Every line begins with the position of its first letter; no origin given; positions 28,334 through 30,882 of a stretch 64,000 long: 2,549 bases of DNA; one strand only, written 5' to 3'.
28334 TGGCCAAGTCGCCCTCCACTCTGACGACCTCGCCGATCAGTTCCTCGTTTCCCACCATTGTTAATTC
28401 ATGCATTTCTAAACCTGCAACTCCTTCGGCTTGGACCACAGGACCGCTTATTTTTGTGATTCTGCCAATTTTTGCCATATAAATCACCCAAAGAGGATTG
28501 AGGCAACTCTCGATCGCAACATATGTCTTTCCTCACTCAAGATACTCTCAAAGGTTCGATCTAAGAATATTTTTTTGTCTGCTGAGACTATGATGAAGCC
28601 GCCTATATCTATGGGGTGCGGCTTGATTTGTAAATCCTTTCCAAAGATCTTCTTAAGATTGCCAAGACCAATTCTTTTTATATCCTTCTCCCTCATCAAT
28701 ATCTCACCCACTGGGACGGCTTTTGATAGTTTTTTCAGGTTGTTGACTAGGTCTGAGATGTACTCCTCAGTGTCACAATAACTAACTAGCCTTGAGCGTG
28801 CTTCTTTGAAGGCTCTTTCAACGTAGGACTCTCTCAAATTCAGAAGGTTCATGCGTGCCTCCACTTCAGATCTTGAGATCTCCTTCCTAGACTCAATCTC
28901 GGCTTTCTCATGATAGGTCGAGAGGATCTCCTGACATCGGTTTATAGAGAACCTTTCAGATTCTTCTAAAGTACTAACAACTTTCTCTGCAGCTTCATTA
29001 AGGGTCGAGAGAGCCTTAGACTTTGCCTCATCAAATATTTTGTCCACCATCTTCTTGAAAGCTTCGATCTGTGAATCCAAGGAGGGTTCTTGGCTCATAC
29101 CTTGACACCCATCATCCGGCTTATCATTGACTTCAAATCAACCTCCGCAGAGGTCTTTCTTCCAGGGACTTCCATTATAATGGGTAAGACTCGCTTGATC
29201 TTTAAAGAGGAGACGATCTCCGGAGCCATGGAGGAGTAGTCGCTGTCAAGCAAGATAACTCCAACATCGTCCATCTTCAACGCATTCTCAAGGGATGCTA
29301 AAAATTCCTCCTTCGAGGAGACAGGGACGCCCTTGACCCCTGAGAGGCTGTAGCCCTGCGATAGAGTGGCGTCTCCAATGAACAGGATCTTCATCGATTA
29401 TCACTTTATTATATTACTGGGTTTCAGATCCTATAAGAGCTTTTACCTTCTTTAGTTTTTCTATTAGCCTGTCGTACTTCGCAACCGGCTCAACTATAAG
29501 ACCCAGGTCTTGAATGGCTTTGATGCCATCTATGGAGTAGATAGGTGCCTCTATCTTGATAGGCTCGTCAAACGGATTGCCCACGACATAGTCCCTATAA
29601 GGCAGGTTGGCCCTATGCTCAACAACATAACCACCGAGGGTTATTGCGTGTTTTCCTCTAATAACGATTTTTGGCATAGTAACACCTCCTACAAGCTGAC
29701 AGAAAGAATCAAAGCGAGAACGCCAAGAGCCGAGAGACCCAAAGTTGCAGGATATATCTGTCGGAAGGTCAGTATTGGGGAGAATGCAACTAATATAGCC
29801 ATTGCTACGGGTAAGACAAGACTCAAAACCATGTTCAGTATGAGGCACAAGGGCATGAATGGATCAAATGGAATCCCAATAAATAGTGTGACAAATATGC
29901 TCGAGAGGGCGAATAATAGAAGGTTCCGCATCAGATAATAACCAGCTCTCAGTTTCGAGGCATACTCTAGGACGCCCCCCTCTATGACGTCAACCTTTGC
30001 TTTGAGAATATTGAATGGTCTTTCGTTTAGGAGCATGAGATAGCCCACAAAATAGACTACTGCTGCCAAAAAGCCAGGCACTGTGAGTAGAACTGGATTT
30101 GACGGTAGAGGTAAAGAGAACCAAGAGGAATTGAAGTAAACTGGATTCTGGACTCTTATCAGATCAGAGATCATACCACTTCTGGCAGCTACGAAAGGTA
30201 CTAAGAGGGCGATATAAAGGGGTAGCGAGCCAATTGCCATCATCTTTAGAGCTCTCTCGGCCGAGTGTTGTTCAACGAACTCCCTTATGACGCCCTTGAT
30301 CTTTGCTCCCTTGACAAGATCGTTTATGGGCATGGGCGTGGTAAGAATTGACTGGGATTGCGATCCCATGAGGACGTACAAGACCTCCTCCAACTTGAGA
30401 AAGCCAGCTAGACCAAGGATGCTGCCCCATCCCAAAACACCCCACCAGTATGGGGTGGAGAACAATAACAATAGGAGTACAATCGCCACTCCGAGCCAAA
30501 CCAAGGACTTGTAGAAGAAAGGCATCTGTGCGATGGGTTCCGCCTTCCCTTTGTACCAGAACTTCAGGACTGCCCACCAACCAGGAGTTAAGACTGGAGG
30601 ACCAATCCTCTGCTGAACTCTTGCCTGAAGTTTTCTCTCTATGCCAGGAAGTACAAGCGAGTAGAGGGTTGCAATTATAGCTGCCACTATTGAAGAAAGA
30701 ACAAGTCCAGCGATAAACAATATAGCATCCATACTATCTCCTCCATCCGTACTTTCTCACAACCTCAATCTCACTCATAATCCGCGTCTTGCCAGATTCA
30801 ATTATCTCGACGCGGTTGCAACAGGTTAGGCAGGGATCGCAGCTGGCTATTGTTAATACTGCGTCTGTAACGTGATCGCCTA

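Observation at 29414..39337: Hybrid membrane-bound [NiFe] hydrogenase: full Mrp module plus three polyferredoxins (16 predicted Fe-S clusters), with no recognisable NuoC subunit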

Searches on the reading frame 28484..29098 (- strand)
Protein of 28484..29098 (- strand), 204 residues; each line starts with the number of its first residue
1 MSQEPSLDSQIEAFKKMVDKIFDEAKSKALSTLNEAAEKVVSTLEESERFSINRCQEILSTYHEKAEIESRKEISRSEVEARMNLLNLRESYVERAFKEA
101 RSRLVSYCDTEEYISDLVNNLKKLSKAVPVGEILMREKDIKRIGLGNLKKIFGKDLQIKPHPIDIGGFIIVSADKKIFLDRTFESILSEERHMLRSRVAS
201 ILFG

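Call 5: search_protein_families(library=pfam, max_evalue=0.01, proteins=[window:28484-29098:-])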
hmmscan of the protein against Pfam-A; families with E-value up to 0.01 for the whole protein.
window:28484-29098:- (204 aa): 2 families
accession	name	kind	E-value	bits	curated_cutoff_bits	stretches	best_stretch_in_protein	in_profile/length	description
PF01991.23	vATP-synt_E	-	3.7e-13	49.8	24.2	1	20-203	1-199/199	ATP synthase (E/31 kDa) subunit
PF16999.10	V-ATPase_G_2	-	0.0041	18.2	28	1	2-76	12-86/104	Vacuolar (H+)-ATPase G subunit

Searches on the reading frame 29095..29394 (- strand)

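Call 5: search_protein_families(library=pfam, max_evalue=0.01, proteins=[window:29095-29394:-])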
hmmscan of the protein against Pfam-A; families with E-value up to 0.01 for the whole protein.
window:29095-29394:- (99 aa): 1 family
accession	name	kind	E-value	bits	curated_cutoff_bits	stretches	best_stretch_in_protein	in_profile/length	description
PF01990.22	ATP-synt_F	-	4.9e-15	56.1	23.5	1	3-89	1-85/91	ATP synthase (F/14-kDa) subunit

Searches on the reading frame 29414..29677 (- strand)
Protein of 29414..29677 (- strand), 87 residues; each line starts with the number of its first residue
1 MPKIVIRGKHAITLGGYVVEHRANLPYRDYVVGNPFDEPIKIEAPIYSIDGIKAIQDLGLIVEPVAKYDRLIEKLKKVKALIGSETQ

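Call 5: search_protein_families(library=pfam, max_evalue=0.01, proteins=[window:29414-29677:-])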
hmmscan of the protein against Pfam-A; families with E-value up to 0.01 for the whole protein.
window:29414-29677:- (87 aa): 1 family
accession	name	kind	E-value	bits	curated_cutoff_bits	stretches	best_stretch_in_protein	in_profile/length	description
PF10622.14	Ehbp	-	4.3e-19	68.8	27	1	6-81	1-74/77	Energy-converting hydrogenase B subunit P (EhbP)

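Call 7: search_protein_families(library=ncbifam, max_evalue=0.01, proteins=[window:29414-29677:-])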
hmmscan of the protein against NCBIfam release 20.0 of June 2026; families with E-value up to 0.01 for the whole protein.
window:29414-29677:- (87 aa): 0 families

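Call 23: search_protein_families(library=pfam, max_evalue=10, proteins=[window:29414-29677:-])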
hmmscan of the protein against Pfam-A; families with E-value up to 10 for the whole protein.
window:29414-29677:- (87 aa): 1 family
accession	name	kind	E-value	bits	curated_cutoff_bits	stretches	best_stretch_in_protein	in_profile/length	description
PF10622.14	Ehbp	-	4.3e-19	68.8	27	1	6-81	1-74/77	Energy-converting hydrogenase B subunit P (EhbP)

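Call 35: find_homologous_proteins(query=window:29414-29677:-, max_evalue=0.001)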
Query window:29414-29677:- (87 aa): 39 proteins with E <= 0.001 among 41 candidates.
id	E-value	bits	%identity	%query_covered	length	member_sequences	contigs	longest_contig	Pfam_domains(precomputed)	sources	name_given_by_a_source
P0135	1.2e-48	180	98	100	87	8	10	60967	PF10622.15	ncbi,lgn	ncbi:MAG: energy-converting hydrogenase B subunit EhbP [Candidatus Methanomethyliaceae archaeon]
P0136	1.2e-44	168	87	100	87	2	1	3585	PF10622.15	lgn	-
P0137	1.4e-44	167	89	100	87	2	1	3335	PF10622.15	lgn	-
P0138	1.7e-44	167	89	100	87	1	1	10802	PF10622.15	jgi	-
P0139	2.8e-42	160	91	94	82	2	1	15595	PF10622.15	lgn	-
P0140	8.5e-41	155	84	99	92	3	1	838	PF10622.15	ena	-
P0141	1.9e-40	154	85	98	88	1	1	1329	PF10622.15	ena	-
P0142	3.0e-40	154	84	95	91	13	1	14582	PF10622.15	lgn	-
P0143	3.6e-40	153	84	95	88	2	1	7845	PF10622.15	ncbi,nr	ncbi:MAG: energy-converting hydrogenase B subunit EhbP [Candidatus Verstraetearchaeota archaeon]|nr:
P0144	5.5e-40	153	85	98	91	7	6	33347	PF10622.15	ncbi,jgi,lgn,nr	ncbi:MAG: hypothetical protein FJZ49_07285 [Candidatus Verstraetearchaeota archaeon]|nr:hypothetical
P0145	2.1e-39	151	82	98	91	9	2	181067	PF10622.15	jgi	jgi:energy-converting hydrogenase B subunit P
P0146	4.1e-39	150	82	98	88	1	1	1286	PF10622.15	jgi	-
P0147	5.6e-39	150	82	98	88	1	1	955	PF10622.15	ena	-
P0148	1.0e-37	146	82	94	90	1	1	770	PF10622.15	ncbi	-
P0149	2.4e-37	144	73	99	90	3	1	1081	PF10622.15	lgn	-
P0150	3.6e-37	144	80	97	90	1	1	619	PF10622.15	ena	-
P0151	7.5e-37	143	78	98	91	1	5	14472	PF10622.15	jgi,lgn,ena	jgi:hypothetical protein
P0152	1.0e-36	142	79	97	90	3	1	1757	PF10622.15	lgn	-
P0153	1.1e-36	142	80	94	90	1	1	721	PF10622.15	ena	-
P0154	3.2e-36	141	77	99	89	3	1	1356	PF10622.15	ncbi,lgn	-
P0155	3.6e-36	141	76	99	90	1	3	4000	PF10622.15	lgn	-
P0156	4.7e-36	140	75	97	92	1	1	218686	PF10622.15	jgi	jgi:hypothetical protein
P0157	1.3e-35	139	77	94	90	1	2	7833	PF10622.15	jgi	jgi:hypothetical protein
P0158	2.0e-35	138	72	94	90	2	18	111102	PF10622.15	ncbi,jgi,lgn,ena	-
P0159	2.9e-35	138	78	94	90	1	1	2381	PF10622.15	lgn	-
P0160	3.6e-35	137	76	94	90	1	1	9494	PF10622.15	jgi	jgi:energy-converting hydrogenase B subunit P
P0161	4.3e-35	137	75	84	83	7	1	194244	PF10622.15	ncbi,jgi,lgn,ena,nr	ncbi:MAG: energy-converting hydrogenase B subunit EhbP [Candidatus Methanomethylicia archaeon]|nr:en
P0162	4.7e-35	137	73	94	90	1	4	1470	PF10622.15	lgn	-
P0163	5.3e-35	137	77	99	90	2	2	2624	PF10622.15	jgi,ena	-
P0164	2.7e-34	135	73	94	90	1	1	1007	PF10622.15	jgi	-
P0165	7.4e-34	133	76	94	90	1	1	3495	PF10622.15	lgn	-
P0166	2.7e-33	131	77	94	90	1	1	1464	PF10622.15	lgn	-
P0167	7.1e-33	130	67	97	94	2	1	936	PF10622.15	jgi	jgi:hypothetical protein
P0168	1.4e-32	129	71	95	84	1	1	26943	PF10622.15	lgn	-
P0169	2.2e-32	129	72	95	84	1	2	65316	PF10622.15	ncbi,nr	ncbi:MAG: energy-converting hydrogenase B subunit EhbP [Candidatus Methanomethyliaceae archaeon]|nr:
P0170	2.4e-32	128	72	95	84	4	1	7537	PF10622.15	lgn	-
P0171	2.3e-29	119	65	99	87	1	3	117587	PF10622.15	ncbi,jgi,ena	-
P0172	1.4e-24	104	67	97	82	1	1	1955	PF10622.15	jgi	jgi:hypothetical protein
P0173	2.7e-14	71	77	49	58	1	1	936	PF10622.15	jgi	jgi:hypothetical protein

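Call 45: predict_structure(alignment_id=A2)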
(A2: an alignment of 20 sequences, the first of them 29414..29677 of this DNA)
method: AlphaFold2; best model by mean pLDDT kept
length: 87 residues; sequences in the alignment: 20
mean_pLDDT: 84.9   pTM: 0.75
mean pLDDT of the five models: 84.9, 66.6, 66.0, 63.7, 59.8
residues with pLDDT >= 90: 42; 70-90: 35; 50-70: 8; < 50: 2
segments of 3 or more residues with pLDDT < 50: none
pLDDT, mean of each block of 10 residues (from residue 1): 86 80 76 93 87 91 91 92 62
secondary structure, 60 per line:
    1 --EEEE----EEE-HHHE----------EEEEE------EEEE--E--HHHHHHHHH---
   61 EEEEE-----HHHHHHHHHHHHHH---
elements in order: E3-6 E11-13 E29-33 E40-43 H49-57 E61-65 H71-84

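Call 48: fold_search(model_id=the predicted structure, library=pdb)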
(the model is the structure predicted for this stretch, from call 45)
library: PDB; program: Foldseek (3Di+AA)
matches with E <= 10: 9; with E <= 0.001: 0
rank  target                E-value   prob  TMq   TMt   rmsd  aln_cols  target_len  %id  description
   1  2vif_A                5.2e+00  0.01  0.15  0.12  12.3        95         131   13  Crystal structure of SOCS6 SH2 domain in complex with a c-KIT phosphopeptide (released 2007-12-25)
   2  7f8m_A                6.4e+00  0.11  0.36  0.28   8.1        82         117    4  Roadblock from Thorarchaeota SMTZ1-45 (released 2022-07-13)
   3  2w1r                  6.8e+00  0.10  0.44  0.34   3.8        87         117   11  Crystal Structure of the C-terminal Domain of B. subtilis SpoVT (released 2008-11-18)
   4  6gvy_A                7.2e+00  0.01  0.18  0.05  10.0        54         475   17  Mutant M16A of RNA dependent RNA polymerase 3D from Foot-and-Mouth disease Virus complexed with an template -primer RN (released 2018-08-01)
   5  4bof_A                7.7e+00  0.01  0.16  0.06  10.6        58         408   17  Crystal structure of arginine deiminase from group A streptococcus (released 2013-08-21)
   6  8w5t_A                8.2e+00  0.04  0.28  0.20  10.0        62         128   11  Cryo-EM structure of Qb-Ab57 (released 2025-02-26)
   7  5vfo_H                9.3e+00  0.01  0.18  0.09  11.0        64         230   14  Nucleotide-driven Triple-state Remodeling of the AAA-ATPase Channel in the Activated Human 26S Proteasome (released 2018-07-18)
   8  8pu4_C                1.0e+01  0.01  0.19  0.12   9.0        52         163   12  FaRel2 bound to the ATP analogue, APCPP (released 2024-07-24)
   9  4bof_C                1.0e+01  0.01  0.16  0.05  10.6        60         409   22  Crystal structure of arginine deiminase from group A streptococcus (released 2013-08-21)

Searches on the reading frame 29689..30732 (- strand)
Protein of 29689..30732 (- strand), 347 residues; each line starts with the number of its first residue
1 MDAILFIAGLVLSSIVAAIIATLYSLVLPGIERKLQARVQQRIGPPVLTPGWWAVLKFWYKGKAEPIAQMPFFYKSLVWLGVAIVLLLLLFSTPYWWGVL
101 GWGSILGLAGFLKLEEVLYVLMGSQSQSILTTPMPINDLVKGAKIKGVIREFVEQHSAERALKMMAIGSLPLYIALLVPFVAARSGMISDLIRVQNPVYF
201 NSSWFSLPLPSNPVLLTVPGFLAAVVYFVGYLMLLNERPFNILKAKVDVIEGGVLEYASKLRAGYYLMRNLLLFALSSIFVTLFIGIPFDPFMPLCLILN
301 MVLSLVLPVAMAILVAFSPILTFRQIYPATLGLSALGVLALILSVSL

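Call 5: search_protein_families(library=pfam, max_evalue=0.01, proteins=[window:29689-30732:-])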
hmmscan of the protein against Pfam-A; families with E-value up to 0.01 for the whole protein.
window:29689-30732:- (347 aa): 1 family
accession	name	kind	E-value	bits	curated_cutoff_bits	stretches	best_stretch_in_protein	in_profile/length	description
PF00146.26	NADHdh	-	1.5e-17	64.4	27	2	158-325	129-277/298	NADH dehydrogenase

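Call 7: search_protein_families(library=ncbifam, max_evalue=0.01, proteins=[window:29689-30732:-])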
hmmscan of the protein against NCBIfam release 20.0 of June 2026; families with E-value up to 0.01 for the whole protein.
window:29689-30732:- (347 aa): 5 families
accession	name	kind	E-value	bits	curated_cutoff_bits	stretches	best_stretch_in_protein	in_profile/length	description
NF004741.0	PRK06076.1-2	equivalog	3.4e-09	36.4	305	2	216-328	199-303/337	NADH-quinone oxidoreductase subunit NuoH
NF040610.1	F420_dehyd_FpoH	exception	3.8e-07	29.8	475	1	160-317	154-296/339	F420H2 dehydrogenase subunit FpoH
NF004743.0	PRK06076.1-4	equivalog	1.2e-06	27.7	494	1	179-291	178-274/433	NADH-quinone oxidoreductase subunit NuoH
NF004740.0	PRK06076.1-1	equivalog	2.4e-05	24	399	1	216-316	188-286/325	NADH-quinone oxidoreductase subunit NuoH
NF004742.0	PRK06076.1-3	equivalog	3.9e-05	23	531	1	166-318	164-308/356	NADH-quinone oxidoreductase subunit NuoH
